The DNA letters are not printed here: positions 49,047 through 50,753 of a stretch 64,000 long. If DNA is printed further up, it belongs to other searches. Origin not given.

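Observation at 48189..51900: Candidate three-gene defence module: coiled-coil membrane protein + classic AAA+ ATPase + EEP nuclease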

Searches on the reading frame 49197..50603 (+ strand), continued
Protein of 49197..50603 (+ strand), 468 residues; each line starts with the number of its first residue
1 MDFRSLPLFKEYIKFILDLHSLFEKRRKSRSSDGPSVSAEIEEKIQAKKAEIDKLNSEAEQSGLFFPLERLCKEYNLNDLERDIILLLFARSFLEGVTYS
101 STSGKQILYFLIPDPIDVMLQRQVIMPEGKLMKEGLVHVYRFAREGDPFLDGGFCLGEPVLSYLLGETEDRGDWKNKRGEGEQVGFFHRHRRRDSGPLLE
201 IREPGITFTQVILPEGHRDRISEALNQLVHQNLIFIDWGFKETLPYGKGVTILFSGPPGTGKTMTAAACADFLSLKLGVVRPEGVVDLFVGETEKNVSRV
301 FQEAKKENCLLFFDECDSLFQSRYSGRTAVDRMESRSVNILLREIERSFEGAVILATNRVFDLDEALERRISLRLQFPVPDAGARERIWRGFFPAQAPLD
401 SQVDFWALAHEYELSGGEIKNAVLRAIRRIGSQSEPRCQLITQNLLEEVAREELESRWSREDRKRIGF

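Call 37: search_protein_families(library=padloc, proteins=[L108:4849-6825:+, L108:6822-7904:+, L113:4717-6702:+, L113:6699-7955:+, L090:5341-7290:+, L091:706-2640:+, L088:5770-7320:+, L106:841-2016:+, L094:4783-6789:+, L094:3785-4624:+], max_evalue=0.001)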
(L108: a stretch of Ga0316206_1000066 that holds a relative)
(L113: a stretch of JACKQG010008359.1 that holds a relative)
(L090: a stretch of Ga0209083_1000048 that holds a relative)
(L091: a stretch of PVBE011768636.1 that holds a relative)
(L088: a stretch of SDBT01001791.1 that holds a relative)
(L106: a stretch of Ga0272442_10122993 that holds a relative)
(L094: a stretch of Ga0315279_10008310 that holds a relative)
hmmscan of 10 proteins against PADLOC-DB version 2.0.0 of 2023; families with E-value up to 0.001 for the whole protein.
L108:4849-6825:+ (658 aa): 7 families
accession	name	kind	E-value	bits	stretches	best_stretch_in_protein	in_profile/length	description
PDLC02196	IetA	-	3.4e-28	97.1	1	431-622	121-314/374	-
PDLC04232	IetA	-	8.7e-23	79.2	1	388-564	79-251/330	-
PDLC02195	IetA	-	3.7e-20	70.6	1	394-617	106-325/395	-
PDLC04231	IetA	-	6.2e-14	50.4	1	429-559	114-247/262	-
PDLC00914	TRIP13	-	7.8e-13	46.5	1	436-564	75-223/302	TRIP13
PDLC00915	TRIP13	-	3e-07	28.1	1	435-509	66-152/302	TRIP13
PDLC03838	DolB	-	0.00075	16.8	0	433-469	167-203/375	-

L108:6822-7904:+ (360 aa): 2 families
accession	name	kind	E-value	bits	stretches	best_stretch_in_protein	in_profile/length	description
PDLC04972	PDC-S26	-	8.8e-08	29.9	1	38-121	57-145/397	-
PDLC04977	PDC-S26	-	1.2e-07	29.2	1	11-119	40-144/400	-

L113:4717-6702:+ (661 aa): 7 families
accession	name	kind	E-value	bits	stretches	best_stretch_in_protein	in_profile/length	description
PDLC02196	IetA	-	5.6e-31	106.3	1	441-618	123-303/374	-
PDLC04232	IetA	-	1.5e-24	85.1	1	399-576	82-255/330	-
PDLC02195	IetA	-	2.7e-24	84.2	1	441-616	138-316/395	-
PDLC04231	IetA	-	1.5e-17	62.3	1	395-574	79-254/262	-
PDLC00914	TRIP13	-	6.6e-15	53.3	1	444-581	75-232/302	TRIP13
PDLC00915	TRIP13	-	4.1e-09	34.3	1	443-613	66-266/302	TRIP13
PDLC04140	mad8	-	0.00027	18.6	0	442-465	29-52/314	mads_8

L113:6699-7955:+ (418 aa): 8 families
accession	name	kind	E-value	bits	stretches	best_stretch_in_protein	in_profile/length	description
PDLC04977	PDC-S26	-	2.1e-20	71.3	1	5-255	10-246/400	-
PDLC04972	PDC-S26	-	4.3e-17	60.5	1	13-212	17-214/397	-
PDLC04983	PDC-S26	-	1.5e-15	55.5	1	21-165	29-160/413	-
PDLC04980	PDC-S26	-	1.6e-13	48.8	1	26-166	30-164/389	-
PDLC04971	PDC-S26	-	2.4e-11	41.1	1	15-163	22-175/415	-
PDLC04974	PDC-S26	-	7.5e-11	39.9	1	26-165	31-162/401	-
PDLC04981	PDC-S26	-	9.1e-08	29.8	1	15-164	12-151/358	-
PDLC04976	PDC-S26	-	0.00024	18.3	1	18-145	22-144/451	-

L090:5341-7290:+ (649 aa): 7 families
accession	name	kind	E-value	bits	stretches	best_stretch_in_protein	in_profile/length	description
PDLC02196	IetA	-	7.4e-30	102.6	1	377-608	79-305/374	-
PDLC04232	IetA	-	2.3e-27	94.3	1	366-621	62-313/330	-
PDLC02195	IetA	-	8.2e-24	82.6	1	411-609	118-321/395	-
PDLC04231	IetA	-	2.4e-18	64.9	1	383-558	80-251/262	-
PDLC00914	TRIP13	-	1.6e-17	61.9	1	430-567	74-231/302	TRIP13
PDLC00915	TRIP13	-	2.9e-07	28.2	1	430-628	66-291/302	TRIP13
PDLC04140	mad8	-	2e-06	25.5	0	454-551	157-251/314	mads_8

L091:706-2640:+ (644 aa): 7 families
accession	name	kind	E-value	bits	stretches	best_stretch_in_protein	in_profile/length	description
PDLC04232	IetA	-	8.5e-29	99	1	369-587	62-275/330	-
PDLC02196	IetA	-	3.3e-26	90.6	1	379-612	78-306/374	-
PDLC02195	IetA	-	1.7e-21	75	1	429-612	136-321/395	-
PDLC04231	IetA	-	7.5e-18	63.3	1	386-557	80-247/262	-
PDLC00914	TRIP13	-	1.2e-16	59.1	1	433-573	74-234/302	TRIP13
PDLC04140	mad8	-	1.2e-07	29.5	1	433-597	30-101/314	mads_8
PDLC00915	TRIP13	-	1.1e-06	26.3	1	433-627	66-289/302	TRIP13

L088:5770-7320:+ (516 aa): 6 families
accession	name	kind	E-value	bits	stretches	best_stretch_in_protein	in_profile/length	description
PDLC02196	IetA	-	7.2e-38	129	1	233-501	66-325/374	-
PDLC04232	IetA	-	1.7e-30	104.6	1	236-500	61-318/330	-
PDLC02195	IetA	-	3e-27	93.9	1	246-492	90-332/395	-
PDLC04231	IetA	-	1.4e-22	78.8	1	242-439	69-258/262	-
PDLC00914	TRIP13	-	1.5e-11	42.3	1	301-440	74-230/302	TRIP13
PDLC00915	TRIP13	-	6e-10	37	1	301-480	66-263/302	TRIP13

L106:841-2016:+ (391 aa): 4 families
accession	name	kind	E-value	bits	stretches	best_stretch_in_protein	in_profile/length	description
PDLC04971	PDC-S26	-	8.2e-06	22.9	1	67-167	93-188/415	-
PDLC04983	PDC-S26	-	2.9e-05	21.7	1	49-140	67-149/413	-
PDLC04972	PDC-S26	-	4.8e-05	20.8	1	70-140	87-153/397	-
PDLC04977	PDC-S26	-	0.00012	19.3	1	87-171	104-180/400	-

L094:4783-6789:+ (668 aa): 7 families
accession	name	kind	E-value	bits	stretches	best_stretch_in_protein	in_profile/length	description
PDLC02196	IetA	-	1.4e-33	114.8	1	455-635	123-306/374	-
PDLC04232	IetA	-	1.3e-28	98.4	1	407-630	76-296/330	-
PDLC02195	IetA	-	1e-25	88.9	1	454-634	137-320/395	-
PDLC04231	IetA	-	1.7e-20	72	1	453-585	116-251/262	-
PDLC00914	TRIP13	-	8.5e-16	56.3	1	457-594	74-231/302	TRIP13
PDLC00915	TRIP13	-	2.4e-08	31.8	1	457-655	66-295/302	TRIP13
PDLC03838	DolB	-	0.00087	16.6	0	453-483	165-195/375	-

L094:3785-4624:+ (279 aa): 0 families

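Call 76: search_dna_similar(query=window:49197-50600:+, collection=plasmids, mode=protein, max_rows=15)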
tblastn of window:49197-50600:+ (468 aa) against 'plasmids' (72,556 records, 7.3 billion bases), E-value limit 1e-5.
Records with a match: 1441; places in all: 1614; records where one place covers at least 80% of the query: 0.
Best place of each record, by identity: <60% 1441.
By first word of the organism name: Klebsiella 225; Pseudomonas 120; Rhizobium 92; Citrobacter 79; Agrobacterium 64; Streptomyces 51; Burkholderia 39; Bradyrhizobium 37; Serratia 35; Escherichia 30; and 220 more.
By predicted mobility (MOB-suite, as given by PLSDB): non-mobilizable 719; conjugative 559; mobilizable 163.
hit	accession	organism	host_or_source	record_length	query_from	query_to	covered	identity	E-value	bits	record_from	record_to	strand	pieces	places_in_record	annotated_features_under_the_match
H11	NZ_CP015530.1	Rhodococcus sp. WB1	soil,PCBs contaminated soil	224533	150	426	59%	37.7%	2e-46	179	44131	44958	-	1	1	AAA family ATPase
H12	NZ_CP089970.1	Cereibacter azotoformans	Owen's River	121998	111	452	73%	30.0%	6e-35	146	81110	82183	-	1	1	ATP-binding protein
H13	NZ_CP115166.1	Deinococcus aquaticus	Freshwater stream system, activated ...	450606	174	449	59%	35.7%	3e-36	149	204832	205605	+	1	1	ATP-binding protein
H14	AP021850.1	Deinococcus grandis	-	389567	192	453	56%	36.9%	5e-36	149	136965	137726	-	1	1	ATPase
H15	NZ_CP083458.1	Deinococcus taeanensis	whole organism,coastal dune soil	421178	174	449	59%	34.4%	3e-35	147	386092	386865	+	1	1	ATP-binding protein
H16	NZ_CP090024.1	Cereibacter azotoformans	cell culture,Aquaculture sediment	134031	171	452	60%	33.2%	1e-34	145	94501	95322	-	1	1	ATP-binding protein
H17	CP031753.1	Cereibacter sphaeroides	cell culture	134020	171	452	60%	33.2%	1e-34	145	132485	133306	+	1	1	ATP-binding protein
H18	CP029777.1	Deinococcus actinosclerus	mixed culture,wastewater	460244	192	449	55%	36.3%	3e-34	144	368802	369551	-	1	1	AAA family ATPase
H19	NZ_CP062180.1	Mycetohabitans endofungorum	Rhizopus microsporus,bacterial ...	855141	192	462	58%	34.3%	3e-35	147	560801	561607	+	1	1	ATP-binding protein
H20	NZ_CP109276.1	Streptomyces anthocyanicus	-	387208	208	457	53%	37.0%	8e-35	145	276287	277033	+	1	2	AAA family ATPase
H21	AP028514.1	Serratia marcescens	-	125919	187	455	57%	34.2%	6e-34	143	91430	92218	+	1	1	ATPase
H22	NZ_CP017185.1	Enterobacter roggenkampii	Homo sapiens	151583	187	424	51%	38.7%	4e-39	158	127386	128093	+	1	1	AAA family ATPase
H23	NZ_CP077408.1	Enterobacter roggenkampii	-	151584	187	424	51%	38.7%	4e-39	158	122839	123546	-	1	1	AAA family ATPase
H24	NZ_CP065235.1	Streptomyces clavuligerus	cell culture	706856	180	420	51%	38.2%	2e-33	141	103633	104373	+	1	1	ATP-binding protein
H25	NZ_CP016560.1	Streptomyces clavuligerus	-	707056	180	420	51%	38.2%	2e-33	141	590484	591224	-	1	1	ATP-binding protein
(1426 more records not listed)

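Call 102: find_related_loci(query=A1, collection=viral_contigs, flank=6000)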
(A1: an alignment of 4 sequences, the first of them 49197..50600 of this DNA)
Query A1 (468 aa) in viral_contigs; peptide patterns used: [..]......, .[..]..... (x = any residue, [..] = any of these).
208 stretches matched a pattern; 27 encode a relative of the query (tblastn E <= 1e-3); 27 distinct loci.
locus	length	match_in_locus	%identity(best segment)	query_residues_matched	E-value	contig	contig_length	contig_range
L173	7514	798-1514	43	208-456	1e-54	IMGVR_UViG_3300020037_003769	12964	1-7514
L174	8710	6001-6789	41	206-460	9e-53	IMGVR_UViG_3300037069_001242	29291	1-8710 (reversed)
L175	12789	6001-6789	41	206-460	9e-53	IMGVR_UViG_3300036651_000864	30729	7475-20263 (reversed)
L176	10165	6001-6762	41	206-464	5e-52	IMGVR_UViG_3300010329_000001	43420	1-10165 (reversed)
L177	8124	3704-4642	36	134-466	1e-51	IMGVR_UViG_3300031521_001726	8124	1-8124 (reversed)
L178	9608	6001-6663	44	206-432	1e-50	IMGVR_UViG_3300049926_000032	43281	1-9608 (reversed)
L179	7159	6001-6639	42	208-421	1e-50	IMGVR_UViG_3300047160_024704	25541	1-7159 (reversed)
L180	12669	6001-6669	44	206-436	2e-50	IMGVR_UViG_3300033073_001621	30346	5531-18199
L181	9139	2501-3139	44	210-428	4e-50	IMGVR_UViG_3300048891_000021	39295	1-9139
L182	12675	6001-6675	39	206-436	1e-44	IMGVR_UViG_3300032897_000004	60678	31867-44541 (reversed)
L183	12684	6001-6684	40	206-428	2e-43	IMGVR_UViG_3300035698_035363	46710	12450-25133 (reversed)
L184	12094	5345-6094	35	206-440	1e-42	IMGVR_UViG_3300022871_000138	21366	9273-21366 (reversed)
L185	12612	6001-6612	38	249-464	1e-37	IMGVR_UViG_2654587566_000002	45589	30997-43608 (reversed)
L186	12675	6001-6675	37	192-419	9e-33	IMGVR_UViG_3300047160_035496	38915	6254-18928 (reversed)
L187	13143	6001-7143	32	249-423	7e-18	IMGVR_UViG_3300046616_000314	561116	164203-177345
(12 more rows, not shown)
